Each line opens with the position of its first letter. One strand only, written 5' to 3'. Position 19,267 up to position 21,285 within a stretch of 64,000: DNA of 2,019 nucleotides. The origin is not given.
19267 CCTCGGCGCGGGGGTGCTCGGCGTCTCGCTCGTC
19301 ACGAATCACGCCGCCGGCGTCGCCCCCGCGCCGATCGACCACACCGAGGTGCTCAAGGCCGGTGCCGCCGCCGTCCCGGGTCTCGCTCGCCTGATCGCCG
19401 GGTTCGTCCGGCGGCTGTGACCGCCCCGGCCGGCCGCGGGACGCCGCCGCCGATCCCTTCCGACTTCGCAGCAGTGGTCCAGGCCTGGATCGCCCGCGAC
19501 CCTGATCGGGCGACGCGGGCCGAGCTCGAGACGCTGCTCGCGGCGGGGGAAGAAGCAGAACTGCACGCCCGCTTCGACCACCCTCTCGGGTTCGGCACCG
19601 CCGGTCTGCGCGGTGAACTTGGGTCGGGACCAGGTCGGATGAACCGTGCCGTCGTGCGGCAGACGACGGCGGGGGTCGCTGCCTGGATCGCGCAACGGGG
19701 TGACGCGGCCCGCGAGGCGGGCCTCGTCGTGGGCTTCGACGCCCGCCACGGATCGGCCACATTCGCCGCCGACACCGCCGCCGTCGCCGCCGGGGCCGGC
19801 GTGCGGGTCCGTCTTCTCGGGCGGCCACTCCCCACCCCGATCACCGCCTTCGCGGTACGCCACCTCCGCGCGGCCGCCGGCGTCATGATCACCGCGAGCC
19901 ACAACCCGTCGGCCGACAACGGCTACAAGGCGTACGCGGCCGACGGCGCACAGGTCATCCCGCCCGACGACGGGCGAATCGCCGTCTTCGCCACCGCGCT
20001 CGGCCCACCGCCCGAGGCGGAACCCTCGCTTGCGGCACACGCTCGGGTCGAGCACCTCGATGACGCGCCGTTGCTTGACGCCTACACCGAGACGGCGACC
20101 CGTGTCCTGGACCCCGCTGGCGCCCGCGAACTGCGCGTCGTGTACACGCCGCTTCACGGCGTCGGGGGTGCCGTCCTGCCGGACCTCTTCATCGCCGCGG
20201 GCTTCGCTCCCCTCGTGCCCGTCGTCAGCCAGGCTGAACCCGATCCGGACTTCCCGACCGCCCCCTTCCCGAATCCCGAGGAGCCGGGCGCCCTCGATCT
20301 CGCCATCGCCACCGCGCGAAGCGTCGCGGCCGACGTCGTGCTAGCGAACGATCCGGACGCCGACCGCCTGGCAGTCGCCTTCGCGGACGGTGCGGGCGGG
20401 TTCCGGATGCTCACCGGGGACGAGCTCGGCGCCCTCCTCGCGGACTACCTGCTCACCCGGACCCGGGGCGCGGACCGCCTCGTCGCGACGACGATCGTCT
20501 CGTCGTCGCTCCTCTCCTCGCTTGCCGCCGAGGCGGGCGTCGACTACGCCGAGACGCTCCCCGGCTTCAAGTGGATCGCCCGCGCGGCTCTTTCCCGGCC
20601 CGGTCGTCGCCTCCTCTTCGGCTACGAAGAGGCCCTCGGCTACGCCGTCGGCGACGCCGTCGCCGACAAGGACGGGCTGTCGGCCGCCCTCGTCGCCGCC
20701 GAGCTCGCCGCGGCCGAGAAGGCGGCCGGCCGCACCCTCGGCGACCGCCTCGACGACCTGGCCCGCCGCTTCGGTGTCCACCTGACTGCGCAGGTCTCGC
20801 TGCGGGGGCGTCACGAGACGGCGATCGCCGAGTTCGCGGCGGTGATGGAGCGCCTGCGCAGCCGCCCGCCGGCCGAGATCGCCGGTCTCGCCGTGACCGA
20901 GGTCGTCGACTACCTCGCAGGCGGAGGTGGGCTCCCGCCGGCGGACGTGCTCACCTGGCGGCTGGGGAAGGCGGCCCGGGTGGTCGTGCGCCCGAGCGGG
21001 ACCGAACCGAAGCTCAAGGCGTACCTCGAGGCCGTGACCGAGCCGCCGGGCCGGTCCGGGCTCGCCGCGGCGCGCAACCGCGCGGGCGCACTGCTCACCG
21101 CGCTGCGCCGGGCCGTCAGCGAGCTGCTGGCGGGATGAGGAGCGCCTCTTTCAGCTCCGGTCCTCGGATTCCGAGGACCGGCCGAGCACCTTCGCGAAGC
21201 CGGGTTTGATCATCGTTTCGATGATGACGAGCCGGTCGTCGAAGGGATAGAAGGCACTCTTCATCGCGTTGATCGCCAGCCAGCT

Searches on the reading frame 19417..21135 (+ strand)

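Call 55: search_protein_families(library=pfam, proteins=[window:19417-21135:+], max_evalue=0.00001)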
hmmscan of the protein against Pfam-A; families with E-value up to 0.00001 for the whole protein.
window:19417-21135:+ (573 aa): 4 families
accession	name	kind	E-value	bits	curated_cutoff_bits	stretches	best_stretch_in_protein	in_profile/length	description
PF02878.22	PGM_PMM_I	-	5.2e-36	123.8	22.5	1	58-189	3-128/138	Phosphoglucomutase/phosphomannomutase, alpha/beta/alpha domain I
PF02879.22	PGM_PMM_II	-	1.9e-27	96.2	29.3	1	222-325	2-101/103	Phosphoglucomutase/phosphomannomutase, alpha/beta/alpha domain II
PF02880.22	PGM_PMM_III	-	6.2e-18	65.4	20.7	1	334-450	2-113/115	Phosphoglucomutase/phosphomannomutase, alpha/beta/alpha domain III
PF00408.26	PGM_PMM_IV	-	2.3e-07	31.2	23.1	1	515-542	28-55/68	Phosphoglucomutase/phosphomannomutase, C-terminal domain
